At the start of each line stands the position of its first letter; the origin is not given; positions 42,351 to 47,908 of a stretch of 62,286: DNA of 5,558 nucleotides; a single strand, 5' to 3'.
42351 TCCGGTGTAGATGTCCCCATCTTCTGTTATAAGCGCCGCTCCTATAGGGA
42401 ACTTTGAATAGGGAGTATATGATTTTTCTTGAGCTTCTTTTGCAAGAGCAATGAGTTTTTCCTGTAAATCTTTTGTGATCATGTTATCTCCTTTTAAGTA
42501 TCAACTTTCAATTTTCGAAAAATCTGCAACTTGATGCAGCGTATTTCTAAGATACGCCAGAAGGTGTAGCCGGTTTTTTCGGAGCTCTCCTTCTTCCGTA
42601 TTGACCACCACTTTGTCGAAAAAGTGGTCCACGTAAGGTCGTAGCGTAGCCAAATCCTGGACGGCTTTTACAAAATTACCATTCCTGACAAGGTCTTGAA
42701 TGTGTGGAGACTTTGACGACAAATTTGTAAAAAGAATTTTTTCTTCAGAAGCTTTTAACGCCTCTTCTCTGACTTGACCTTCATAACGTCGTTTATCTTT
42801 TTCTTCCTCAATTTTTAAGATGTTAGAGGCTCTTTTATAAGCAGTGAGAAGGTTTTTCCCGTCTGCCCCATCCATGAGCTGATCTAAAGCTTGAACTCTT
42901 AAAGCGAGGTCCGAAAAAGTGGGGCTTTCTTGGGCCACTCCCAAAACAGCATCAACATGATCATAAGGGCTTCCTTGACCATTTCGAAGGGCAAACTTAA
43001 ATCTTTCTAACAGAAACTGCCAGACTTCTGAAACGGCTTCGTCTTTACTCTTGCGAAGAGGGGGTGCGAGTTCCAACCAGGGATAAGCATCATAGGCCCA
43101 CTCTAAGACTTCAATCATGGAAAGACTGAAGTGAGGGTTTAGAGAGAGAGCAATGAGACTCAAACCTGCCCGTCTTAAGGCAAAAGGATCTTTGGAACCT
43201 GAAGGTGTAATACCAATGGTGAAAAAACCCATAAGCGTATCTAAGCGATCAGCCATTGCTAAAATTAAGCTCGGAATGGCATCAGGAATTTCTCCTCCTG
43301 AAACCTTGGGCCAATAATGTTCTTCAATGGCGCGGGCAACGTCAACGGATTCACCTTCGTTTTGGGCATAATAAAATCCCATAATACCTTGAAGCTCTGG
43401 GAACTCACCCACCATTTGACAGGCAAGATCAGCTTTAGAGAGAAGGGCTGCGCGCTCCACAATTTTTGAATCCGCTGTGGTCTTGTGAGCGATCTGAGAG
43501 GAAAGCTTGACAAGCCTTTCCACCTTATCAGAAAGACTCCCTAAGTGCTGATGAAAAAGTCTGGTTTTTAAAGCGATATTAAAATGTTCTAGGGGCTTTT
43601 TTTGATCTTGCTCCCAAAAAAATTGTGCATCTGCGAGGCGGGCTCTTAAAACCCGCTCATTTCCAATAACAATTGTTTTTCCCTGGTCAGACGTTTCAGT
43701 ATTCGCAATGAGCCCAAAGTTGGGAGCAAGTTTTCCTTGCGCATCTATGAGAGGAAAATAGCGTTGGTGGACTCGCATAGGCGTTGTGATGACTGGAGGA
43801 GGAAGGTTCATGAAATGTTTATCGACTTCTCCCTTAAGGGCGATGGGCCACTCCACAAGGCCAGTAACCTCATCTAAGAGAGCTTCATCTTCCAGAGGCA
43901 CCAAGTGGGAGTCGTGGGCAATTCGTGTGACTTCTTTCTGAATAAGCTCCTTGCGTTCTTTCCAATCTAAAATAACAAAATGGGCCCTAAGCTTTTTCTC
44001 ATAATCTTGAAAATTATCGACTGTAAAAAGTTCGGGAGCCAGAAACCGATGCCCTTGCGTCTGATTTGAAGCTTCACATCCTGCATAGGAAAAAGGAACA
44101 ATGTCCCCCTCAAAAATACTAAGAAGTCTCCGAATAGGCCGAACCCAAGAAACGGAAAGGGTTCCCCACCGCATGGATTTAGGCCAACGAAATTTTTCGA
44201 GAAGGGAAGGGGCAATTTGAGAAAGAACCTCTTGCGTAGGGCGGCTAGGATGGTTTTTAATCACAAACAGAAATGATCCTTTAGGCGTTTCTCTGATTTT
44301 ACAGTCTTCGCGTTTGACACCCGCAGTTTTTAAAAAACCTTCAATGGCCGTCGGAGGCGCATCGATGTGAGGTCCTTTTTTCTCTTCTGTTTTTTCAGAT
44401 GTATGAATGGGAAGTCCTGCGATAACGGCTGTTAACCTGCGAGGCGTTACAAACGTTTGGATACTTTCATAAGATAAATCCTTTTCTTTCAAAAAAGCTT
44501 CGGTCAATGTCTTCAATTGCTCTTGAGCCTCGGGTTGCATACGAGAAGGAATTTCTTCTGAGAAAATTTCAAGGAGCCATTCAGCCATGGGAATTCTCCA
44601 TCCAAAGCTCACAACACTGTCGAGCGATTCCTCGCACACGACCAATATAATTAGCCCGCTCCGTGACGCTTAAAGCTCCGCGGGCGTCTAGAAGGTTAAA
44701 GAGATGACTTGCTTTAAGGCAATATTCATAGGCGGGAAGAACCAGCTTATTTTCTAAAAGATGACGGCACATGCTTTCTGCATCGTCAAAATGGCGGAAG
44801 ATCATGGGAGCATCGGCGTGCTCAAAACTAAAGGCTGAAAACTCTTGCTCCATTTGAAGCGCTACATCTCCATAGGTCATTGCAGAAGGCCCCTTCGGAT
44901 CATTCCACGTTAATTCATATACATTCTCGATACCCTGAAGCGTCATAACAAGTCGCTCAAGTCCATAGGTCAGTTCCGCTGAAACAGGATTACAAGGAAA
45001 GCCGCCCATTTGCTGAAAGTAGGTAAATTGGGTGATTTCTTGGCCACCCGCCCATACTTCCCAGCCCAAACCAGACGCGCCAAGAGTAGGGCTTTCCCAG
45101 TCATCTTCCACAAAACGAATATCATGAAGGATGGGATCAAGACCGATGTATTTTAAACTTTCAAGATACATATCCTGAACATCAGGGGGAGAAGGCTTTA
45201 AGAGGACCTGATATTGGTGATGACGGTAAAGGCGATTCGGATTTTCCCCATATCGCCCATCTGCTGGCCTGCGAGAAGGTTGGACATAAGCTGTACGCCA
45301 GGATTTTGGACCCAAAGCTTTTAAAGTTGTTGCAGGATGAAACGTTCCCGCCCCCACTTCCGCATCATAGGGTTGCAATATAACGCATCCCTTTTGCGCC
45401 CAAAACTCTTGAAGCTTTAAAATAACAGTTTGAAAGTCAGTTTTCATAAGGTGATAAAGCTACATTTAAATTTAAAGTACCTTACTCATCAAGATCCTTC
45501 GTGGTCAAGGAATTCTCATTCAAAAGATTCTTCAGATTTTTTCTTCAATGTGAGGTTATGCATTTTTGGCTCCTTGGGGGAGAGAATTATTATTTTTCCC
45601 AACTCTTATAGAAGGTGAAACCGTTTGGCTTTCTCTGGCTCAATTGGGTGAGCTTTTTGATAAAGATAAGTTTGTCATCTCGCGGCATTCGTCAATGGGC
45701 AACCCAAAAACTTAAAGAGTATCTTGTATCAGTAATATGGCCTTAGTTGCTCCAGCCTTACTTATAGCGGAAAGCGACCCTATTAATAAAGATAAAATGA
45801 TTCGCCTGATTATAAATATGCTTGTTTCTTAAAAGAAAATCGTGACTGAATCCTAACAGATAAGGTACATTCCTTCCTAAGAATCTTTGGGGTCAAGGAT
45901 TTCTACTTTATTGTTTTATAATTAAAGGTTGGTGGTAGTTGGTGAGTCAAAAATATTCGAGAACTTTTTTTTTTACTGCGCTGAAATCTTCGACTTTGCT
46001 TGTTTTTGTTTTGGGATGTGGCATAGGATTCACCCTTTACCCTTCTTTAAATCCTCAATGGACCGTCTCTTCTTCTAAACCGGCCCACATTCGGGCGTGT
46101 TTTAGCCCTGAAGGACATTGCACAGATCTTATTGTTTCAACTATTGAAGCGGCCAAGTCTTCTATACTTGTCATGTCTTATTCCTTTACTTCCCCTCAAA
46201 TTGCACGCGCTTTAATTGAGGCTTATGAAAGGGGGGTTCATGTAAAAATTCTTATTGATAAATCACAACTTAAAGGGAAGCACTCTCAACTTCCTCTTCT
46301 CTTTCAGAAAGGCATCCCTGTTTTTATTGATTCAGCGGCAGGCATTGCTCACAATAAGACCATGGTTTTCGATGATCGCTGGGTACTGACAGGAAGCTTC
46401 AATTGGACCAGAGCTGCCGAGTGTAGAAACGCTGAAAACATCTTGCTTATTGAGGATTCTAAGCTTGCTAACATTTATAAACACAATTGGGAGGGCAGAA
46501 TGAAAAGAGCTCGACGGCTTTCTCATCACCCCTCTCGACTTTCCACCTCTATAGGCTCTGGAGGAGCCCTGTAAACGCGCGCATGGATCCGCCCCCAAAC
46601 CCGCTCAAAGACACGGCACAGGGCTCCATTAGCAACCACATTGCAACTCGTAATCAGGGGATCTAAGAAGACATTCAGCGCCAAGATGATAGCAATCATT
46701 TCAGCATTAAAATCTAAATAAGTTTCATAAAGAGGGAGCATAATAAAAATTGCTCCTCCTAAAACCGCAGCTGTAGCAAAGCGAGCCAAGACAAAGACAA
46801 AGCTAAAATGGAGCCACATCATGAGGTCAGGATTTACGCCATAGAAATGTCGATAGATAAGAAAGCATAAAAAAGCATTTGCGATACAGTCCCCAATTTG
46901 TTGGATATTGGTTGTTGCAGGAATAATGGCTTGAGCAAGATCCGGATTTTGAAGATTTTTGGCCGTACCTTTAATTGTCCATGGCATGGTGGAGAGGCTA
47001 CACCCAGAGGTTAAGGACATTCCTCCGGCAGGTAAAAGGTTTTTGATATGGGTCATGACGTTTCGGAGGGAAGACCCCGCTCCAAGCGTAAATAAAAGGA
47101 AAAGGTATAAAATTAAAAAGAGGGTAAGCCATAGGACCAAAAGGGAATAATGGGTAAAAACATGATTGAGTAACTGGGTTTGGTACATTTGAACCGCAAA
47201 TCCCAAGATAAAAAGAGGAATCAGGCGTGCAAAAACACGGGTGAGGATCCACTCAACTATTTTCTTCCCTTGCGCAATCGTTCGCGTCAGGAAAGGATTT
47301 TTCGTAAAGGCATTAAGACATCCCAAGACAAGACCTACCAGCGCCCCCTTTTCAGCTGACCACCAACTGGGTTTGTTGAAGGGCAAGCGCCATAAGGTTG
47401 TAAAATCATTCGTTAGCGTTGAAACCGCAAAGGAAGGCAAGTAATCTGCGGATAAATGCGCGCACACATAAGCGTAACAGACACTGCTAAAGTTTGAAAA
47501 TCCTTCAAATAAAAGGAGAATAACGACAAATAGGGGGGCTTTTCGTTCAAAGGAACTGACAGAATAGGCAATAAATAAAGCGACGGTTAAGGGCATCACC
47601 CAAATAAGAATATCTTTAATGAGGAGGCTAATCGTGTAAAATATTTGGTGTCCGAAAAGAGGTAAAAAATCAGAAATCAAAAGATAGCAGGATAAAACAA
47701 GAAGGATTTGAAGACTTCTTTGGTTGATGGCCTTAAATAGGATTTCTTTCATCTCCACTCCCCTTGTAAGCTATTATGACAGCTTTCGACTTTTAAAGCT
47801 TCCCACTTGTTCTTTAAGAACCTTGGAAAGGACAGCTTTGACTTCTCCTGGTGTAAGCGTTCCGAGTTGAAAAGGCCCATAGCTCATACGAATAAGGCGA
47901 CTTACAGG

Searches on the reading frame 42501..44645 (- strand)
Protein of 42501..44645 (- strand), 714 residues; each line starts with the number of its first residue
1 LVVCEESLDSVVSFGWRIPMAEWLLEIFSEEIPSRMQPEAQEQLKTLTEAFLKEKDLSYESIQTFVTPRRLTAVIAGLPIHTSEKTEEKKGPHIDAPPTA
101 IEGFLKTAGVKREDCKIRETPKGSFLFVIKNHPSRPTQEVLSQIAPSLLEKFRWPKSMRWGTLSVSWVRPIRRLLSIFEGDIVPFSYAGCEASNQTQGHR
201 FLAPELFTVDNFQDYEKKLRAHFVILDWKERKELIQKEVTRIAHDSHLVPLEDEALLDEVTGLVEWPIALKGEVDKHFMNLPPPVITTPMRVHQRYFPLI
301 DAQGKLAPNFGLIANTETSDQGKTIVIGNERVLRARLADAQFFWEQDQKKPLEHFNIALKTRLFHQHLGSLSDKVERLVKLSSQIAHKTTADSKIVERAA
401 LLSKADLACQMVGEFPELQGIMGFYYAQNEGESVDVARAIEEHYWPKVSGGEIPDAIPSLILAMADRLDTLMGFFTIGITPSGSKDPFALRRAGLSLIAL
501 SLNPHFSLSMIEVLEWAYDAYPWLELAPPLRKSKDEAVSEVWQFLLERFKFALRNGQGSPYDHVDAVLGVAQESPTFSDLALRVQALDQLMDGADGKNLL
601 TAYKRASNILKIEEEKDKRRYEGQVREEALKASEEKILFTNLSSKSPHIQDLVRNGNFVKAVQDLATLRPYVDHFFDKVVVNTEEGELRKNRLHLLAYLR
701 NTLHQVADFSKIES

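Call 49: search_protein_families(library=pfam, proteins=[window:42501-44645:-], max_evalue=0.00001)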
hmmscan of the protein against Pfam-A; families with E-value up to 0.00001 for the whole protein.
window:42501-44645:- (714 aa): 2 families
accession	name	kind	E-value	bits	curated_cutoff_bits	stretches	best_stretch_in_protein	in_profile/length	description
PF02092.22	tRNA_synt_2f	-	1.7e-184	615.2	29.2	1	24-568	2-535/536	Glycyl-tRNA synthetase beta subunit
PF05746.21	DALR_1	-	9.7e-11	42.2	22.3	1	600-706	2-105/117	DALR anticodon binding domain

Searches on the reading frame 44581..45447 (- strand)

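Call 50: search_protein_families(library=pfam, proteins=[window:44581-45447:-], max_evalue=0.00001)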
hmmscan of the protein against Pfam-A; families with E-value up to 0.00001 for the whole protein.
window:44581-45447:- (288 aa): 1 family
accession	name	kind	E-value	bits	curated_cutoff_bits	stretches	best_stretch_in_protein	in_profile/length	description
PF02091.20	tRNA-synt_2e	-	3.4e-139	463.2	27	1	5-285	1-276/278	Glycyl-tRNA synthetase alpha subunit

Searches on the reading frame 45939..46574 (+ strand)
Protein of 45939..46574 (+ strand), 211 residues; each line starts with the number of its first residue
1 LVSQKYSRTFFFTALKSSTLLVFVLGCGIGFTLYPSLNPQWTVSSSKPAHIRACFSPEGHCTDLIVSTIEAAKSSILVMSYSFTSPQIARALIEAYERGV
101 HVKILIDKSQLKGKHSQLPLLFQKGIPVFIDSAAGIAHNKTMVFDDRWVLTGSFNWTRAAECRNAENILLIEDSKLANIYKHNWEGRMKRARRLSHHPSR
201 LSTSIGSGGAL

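Call 50: search_protein_families(library=pfam, proteins=[window:45939-46574:+], max_evalue=0.00001)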
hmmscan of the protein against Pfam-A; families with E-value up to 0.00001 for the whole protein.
window:45939-46574:+ (211 aa): 2 families
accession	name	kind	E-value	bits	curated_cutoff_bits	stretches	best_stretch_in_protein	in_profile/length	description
PF13091.12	PLDc_2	-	5e-27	94.8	27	1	65-182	1-126/132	PLD-like domain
PF07894.18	SACK1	-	2.7e-06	27.6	21.4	0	35-112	94-178/274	Scaffolding anchor of CK1 domain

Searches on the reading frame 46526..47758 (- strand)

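Call 50: search_protein_families(library=pfam, proteins=[window:46526-47758:-], max_evalue=0.00001)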
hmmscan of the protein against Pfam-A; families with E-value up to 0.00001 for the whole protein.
window:46526-47758:- (410 aa): 1 family
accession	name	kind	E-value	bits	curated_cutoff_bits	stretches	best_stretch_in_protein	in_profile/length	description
PF00375.23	SDF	-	3.7e-28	99.1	27.9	1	143-385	147-385/387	Sodium:dicarboxylate symporter family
